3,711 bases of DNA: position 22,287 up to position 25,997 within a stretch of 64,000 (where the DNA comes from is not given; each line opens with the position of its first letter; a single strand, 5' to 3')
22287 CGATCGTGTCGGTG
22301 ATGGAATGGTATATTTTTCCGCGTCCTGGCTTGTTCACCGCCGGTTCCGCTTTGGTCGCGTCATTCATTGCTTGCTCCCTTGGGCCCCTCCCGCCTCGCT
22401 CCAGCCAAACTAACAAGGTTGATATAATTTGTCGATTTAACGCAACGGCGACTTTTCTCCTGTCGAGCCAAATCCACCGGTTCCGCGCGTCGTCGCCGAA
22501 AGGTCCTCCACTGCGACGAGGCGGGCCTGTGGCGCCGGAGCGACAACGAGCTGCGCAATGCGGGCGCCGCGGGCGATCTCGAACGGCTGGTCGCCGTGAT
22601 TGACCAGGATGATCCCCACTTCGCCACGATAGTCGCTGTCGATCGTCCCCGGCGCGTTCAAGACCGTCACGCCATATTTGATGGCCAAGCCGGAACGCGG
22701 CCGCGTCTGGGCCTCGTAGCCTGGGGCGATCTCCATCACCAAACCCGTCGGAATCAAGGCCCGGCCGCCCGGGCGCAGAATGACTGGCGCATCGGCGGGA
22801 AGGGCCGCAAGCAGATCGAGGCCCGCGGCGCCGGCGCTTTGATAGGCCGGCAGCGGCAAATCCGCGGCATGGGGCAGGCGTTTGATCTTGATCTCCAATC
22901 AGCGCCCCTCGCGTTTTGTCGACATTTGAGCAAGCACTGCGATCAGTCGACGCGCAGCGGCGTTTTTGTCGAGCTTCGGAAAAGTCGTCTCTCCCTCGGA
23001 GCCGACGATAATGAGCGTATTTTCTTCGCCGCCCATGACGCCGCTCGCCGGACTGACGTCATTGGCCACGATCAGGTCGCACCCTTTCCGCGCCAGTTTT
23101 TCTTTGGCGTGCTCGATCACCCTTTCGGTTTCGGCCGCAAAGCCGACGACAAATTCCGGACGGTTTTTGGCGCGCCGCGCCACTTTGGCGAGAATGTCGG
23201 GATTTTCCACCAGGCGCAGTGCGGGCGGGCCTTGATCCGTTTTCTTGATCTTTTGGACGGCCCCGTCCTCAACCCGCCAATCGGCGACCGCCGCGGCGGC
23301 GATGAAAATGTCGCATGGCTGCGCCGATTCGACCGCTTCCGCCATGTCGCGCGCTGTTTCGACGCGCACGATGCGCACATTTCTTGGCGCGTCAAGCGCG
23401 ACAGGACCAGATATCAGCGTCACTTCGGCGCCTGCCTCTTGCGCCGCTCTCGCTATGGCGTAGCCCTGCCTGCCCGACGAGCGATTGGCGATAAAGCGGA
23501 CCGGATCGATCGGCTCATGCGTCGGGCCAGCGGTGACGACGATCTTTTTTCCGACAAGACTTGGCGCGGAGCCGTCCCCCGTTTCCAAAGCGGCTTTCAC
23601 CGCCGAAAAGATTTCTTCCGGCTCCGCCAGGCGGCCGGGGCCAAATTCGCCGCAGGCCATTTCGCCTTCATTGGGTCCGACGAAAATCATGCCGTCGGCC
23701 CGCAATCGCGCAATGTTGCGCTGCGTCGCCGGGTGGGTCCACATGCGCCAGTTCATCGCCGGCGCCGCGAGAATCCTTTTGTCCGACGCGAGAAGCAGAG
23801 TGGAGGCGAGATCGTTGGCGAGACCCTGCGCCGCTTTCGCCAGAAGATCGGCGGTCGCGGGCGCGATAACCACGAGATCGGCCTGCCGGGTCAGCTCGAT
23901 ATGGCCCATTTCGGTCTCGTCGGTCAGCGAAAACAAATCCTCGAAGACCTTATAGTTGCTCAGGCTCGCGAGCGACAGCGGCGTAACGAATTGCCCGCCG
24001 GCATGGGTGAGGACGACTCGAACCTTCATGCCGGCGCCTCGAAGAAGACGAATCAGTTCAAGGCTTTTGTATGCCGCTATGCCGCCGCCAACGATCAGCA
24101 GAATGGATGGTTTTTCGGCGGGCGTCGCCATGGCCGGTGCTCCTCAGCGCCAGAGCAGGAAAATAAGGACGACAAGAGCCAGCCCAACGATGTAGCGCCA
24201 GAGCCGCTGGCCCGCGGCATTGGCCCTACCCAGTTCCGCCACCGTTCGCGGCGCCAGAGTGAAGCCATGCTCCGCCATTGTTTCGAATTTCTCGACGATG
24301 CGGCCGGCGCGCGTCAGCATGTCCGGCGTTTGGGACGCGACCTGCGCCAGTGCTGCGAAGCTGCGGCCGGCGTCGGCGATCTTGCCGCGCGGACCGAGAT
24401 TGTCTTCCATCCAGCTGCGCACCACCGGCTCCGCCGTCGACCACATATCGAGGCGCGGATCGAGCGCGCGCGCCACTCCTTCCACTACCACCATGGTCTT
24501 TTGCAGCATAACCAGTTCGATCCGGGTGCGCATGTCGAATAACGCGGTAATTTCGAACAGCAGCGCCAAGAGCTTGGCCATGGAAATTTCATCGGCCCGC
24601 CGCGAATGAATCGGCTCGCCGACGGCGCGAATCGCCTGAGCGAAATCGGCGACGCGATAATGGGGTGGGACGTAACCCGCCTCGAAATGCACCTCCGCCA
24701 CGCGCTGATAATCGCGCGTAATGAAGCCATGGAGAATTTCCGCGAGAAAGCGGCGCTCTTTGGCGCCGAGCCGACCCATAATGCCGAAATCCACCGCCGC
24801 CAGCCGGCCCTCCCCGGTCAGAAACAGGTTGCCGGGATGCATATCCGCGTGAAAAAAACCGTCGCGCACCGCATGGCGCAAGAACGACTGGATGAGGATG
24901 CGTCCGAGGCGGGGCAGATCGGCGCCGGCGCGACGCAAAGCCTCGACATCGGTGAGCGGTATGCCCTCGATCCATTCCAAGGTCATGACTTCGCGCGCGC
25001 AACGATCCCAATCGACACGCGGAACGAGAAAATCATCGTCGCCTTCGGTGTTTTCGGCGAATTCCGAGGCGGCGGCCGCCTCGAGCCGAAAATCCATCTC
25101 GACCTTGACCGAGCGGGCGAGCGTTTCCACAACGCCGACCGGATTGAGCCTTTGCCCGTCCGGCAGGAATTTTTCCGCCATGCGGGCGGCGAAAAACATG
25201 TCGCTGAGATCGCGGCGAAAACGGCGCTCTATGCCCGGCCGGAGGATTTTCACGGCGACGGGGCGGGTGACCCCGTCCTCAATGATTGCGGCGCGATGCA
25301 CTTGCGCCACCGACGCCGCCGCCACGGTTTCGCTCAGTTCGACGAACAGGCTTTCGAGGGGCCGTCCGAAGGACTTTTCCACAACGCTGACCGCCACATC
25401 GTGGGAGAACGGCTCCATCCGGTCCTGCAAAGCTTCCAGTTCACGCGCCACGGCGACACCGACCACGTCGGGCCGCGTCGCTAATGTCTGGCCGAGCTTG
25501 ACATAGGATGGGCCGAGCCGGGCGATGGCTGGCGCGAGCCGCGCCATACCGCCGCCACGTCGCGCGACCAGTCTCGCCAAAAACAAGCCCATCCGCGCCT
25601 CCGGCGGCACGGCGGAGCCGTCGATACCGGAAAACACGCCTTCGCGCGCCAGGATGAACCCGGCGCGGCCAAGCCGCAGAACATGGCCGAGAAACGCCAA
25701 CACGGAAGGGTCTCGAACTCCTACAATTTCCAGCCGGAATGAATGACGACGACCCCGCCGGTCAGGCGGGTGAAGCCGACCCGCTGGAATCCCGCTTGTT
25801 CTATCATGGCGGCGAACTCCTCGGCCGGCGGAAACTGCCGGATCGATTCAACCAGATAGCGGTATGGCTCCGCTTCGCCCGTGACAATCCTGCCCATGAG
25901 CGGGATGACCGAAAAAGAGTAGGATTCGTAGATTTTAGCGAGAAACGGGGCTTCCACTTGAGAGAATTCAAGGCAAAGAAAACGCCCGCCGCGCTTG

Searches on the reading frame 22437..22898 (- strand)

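Call 35: search_protein_families(library=ncbifam, proteins=[window:22437-22898:-], max_evalue=1e-10)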
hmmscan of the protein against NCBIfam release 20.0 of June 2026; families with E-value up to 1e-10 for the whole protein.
window:22437-22898:- (153 aa): 3 families
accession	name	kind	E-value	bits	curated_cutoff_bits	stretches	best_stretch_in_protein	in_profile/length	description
NF001862.0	PRK00601.1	equivalog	1.1e-57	193.9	103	1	2-148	5-149/150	dUTP diphosphatase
TIGR00576.1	dut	superfamily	1e-50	171.2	102.55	1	5-148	2-143/143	dUTP diphosphatase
NF010561.0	PRK13956.1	equivalog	3.5e-11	43.1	223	1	14-147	17-146/147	dUTP diphosphatase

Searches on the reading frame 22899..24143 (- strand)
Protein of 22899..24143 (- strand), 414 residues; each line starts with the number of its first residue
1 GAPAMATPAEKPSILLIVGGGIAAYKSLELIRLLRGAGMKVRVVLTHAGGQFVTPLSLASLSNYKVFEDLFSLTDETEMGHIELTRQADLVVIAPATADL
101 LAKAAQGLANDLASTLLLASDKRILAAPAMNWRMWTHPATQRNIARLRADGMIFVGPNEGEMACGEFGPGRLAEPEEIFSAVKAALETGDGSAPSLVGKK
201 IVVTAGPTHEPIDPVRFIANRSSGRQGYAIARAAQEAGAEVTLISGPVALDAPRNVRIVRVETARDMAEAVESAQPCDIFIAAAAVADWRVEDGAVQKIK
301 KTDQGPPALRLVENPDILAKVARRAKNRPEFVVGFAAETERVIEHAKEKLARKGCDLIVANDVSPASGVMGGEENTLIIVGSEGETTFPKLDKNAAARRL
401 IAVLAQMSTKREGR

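Call 35: search_protein_families(library=ncbifam, proteins=[window:22899-24143:-], max_evalue=1e-10)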
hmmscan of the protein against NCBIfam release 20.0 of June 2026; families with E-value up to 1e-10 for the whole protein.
window:22899-24143:- (414 aa): 5 families
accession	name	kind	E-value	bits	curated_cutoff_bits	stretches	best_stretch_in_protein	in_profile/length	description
TIGR00521.1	coaBC_dfp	equivalog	1.3e-127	426.1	219.7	1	12-403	4-390/392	bifunctional phosphopantothenoylcysteine decarboxylase/phosphopantothenate--cysteine ligase CoaBC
TIGR02113.1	coaC_strep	equivalog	4.6e-43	147.1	261.4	1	13-184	2-175/177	phosphopantothenoylcysteine decarboxylase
NF005231.0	PRK06732.1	equivalog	3.3e-19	69.6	265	1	200-292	2-97/229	phosphopantothenate--cysteine ligase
TIGR02114.1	coaB_strep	equivalog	8.1e-16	58.5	217.2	1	200-292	2-97/228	phosphopantothenate--cysteine ligase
NF007199.0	PRK09620.1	equivalog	3.7e-12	46.1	248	1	197-409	2-224/229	hypothetical protein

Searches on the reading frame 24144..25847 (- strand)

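Call 35: search_protein_families(library=ncbifam, proteins=[window:24144-25847:-], max_evalue=1e-10)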
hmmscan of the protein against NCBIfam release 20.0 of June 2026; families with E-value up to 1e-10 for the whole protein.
window:24144-25847:- (567 aa): 3 families
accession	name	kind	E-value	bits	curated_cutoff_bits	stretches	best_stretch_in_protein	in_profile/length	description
TIGR01982.1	UbiB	equivalog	1.5e-160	534.6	487.55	1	57-489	2-435/436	2-polyprenylphenol 6-hydroxylase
NF003404.0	PRK04750.1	equivalog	7.2e-127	424.2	667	1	102-562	53-508/529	ubiquinone biosynthesis regulatory protein kinase UbiB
NF050082.1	ATPase_MABP1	exception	2.9e-29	102.1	800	1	117-414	66-361/435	macrolide-binding ATPase MABP-1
